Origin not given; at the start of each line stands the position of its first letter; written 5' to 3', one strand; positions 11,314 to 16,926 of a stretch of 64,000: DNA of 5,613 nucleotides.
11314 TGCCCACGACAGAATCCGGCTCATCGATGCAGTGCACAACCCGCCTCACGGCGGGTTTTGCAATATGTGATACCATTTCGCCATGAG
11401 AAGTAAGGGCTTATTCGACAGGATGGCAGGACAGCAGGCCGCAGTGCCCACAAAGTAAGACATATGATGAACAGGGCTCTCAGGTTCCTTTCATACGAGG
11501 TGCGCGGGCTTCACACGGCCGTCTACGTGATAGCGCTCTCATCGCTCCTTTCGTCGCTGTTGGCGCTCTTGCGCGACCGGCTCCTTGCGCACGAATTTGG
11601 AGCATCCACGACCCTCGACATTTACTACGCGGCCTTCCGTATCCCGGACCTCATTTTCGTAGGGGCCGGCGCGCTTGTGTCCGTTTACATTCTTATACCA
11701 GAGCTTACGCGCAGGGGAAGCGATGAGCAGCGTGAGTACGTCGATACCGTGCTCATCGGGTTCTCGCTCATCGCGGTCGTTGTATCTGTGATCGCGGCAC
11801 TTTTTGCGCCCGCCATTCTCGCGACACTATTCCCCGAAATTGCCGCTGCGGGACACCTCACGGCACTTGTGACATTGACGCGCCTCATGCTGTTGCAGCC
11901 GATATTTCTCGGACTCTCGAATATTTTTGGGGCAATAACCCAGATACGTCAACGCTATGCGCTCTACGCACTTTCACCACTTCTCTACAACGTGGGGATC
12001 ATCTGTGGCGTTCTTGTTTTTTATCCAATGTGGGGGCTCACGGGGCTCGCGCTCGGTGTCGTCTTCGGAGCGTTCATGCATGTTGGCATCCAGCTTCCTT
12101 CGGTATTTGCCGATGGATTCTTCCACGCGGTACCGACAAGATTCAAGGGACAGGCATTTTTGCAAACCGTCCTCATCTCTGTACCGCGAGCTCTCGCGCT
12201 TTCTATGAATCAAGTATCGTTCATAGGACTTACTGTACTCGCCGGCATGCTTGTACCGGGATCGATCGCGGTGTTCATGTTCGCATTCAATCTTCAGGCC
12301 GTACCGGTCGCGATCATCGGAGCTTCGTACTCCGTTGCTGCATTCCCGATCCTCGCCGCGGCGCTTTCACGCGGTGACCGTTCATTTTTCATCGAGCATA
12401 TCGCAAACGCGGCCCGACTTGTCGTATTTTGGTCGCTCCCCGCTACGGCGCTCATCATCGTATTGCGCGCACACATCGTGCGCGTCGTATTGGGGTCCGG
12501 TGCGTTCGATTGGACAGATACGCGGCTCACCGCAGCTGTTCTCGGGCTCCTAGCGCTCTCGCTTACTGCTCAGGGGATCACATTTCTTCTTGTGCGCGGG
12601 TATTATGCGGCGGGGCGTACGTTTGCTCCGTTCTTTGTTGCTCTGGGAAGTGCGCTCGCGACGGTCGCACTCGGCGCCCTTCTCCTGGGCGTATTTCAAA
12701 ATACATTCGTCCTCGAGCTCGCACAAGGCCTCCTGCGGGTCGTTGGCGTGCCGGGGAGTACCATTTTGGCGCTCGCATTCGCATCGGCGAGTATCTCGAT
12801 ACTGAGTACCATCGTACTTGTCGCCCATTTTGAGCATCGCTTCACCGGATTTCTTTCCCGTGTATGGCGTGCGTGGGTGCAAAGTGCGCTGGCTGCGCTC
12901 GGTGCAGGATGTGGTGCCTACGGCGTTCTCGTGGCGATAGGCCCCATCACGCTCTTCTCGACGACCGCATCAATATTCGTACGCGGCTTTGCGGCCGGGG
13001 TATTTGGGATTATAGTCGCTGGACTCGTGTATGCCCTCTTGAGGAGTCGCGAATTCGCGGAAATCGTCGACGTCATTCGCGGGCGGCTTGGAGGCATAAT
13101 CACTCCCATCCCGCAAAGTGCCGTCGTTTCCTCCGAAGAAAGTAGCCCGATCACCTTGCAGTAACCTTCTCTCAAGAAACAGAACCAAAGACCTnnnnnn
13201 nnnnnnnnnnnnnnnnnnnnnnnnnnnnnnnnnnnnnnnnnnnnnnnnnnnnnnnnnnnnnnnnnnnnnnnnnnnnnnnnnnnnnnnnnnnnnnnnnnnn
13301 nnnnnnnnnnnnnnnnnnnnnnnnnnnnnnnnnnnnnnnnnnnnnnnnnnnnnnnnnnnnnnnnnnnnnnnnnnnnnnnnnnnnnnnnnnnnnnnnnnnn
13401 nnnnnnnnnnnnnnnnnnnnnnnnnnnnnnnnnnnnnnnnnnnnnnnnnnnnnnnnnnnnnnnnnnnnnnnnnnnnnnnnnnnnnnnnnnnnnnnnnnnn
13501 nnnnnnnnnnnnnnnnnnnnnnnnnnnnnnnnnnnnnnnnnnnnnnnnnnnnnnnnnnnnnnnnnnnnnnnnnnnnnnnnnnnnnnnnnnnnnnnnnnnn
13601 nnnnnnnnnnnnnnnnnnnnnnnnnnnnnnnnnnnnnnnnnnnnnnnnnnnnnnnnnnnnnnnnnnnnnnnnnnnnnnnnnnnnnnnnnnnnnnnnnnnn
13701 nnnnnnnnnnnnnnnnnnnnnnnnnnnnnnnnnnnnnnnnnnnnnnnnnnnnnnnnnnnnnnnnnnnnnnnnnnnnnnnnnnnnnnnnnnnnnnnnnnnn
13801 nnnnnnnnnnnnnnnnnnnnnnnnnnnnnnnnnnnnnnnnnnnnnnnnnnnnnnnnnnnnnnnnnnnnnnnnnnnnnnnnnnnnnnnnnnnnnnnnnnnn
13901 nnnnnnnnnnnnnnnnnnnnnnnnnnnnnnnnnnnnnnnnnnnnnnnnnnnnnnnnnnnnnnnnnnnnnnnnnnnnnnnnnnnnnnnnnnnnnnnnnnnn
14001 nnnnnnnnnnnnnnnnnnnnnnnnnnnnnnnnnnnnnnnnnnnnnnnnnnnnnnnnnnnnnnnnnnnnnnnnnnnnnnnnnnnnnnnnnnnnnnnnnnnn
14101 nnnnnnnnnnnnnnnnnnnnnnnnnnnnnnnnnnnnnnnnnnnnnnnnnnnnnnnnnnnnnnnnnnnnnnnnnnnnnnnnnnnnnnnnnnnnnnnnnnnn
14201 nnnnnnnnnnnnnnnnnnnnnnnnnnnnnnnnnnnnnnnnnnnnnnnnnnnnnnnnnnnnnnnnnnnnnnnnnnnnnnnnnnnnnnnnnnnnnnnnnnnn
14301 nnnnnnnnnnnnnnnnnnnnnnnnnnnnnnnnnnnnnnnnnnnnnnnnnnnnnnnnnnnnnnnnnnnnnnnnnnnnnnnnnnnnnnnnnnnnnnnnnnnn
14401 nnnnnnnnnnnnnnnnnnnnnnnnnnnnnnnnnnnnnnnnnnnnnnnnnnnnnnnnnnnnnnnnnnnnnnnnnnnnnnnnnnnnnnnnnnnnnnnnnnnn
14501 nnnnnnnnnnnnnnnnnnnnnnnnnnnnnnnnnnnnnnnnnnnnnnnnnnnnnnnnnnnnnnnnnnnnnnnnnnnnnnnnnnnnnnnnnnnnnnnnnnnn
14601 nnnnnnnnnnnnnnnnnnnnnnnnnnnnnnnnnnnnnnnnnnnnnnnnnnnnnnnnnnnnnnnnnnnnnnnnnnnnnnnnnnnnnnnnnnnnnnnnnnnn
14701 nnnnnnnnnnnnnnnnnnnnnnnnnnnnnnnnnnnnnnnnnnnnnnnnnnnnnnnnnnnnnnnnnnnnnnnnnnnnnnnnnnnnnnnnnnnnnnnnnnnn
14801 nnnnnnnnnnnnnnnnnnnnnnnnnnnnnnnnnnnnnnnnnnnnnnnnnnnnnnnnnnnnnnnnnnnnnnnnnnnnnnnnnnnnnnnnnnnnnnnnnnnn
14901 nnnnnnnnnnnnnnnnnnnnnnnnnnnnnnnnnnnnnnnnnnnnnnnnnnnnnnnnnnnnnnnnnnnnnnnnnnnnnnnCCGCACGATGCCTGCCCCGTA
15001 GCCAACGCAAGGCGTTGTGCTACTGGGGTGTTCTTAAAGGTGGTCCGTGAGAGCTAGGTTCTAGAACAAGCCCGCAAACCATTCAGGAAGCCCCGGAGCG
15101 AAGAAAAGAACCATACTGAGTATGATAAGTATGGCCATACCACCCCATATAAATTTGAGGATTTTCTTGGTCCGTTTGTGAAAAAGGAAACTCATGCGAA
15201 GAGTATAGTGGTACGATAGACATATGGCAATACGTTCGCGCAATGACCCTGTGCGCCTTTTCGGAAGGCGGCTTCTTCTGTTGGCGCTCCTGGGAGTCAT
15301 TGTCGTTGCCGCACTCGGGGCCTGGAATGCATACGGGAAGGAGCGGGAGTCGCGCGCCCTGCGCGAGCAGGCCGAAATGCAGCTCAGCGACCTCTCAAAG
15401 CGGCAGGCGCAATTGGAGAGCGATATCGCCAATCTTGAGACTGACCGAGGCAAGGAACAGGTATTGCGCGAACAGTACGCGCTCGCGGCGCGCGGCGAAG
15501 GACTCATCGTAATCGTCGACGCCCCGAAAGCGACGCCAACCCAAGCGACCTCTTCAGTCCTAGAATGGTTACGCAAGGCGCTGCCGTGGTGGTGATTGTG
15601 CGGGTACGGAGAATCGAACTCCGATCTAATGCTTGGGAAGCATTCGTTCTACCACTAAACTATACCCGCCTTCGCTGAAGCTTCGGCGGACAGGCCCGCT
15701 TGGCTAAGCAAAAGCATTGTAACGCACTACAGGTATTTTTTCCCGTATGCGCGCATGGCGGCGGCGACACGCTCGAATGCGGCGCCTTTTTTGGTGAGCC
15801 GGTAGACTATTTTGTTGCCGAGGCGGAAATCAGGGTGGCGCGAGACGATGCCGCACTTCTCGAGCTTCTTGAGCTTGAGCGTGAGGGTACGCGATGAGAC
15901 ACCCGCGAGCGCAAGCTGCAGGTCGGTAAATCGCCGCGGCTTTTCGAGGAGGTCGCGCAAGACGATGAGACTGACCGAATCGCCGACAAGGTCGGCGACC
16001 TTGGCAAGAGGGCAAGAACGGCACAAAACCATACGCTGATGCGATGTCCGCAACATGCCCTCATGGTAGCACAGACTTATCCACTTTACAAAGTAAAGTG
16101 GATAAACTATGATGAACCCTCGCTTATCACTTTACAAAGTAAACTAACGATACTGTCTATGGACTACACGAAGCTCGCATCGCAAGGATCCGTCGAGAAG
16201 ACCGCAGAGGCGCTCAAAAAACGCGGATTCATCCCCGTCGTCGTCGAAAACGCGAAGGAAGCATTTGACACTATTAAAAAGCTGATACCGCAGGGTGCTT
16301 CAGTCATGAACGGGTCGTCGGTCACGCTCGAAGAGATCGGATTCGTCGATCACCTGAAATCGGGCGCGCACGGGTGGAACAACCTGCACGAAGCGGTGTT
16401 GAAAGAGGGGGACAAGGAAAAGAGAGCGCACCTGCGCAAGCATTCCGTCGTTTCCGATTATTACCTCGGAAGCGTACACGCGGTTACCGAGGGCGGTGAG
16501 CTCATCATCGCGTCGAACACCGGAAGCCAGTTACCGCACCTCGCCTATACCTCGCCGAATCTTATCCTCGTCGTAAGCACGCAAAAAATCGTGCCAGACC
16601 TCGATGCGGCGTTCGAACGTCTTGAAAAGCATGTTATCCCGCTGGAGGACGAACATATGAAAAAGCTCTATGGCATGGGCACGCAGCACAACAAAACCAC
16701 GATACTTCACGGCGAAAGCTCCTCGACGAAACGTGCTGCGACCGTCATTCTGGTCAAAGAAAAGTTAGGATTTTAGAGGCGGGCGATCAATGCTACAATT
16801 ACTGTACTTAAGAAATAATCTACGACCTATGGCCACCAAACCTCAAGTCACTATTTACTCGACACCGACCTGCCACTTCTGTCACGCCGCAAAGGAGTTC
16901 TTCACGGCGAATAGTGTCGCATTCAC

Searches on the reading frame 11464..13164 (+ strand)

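Call 91: search_protein_families(library=pfam, proteins=[window:11464-13164:+], max_evalue=0.0001)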
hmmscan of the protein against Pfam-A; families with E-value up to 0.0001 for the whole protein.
window:11464-13164:+ (566 aa): 1 family
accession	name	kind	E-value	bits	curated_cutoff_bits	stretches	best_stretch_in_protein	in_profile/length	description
PF03023.19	MurJ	-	2.5e-53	181.7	27.4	1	42-429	2-392/451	Lipid II flippase MurJ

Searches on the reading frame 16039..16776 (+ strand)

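Call 62: search_protein_families(library=pfam, proteins=[window:16039-16776:+], max_evalue=0.001)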
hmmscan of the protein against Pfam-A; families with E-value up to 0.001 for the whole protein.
window:16039-16776:+ (245 aa): 1 family
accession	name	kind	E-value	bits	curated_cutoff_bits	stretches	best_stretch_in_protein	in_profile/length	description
PF02589.21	LUD_dom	-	2.5e-30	106.1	22.6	1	52-203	1-147/189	LUD domain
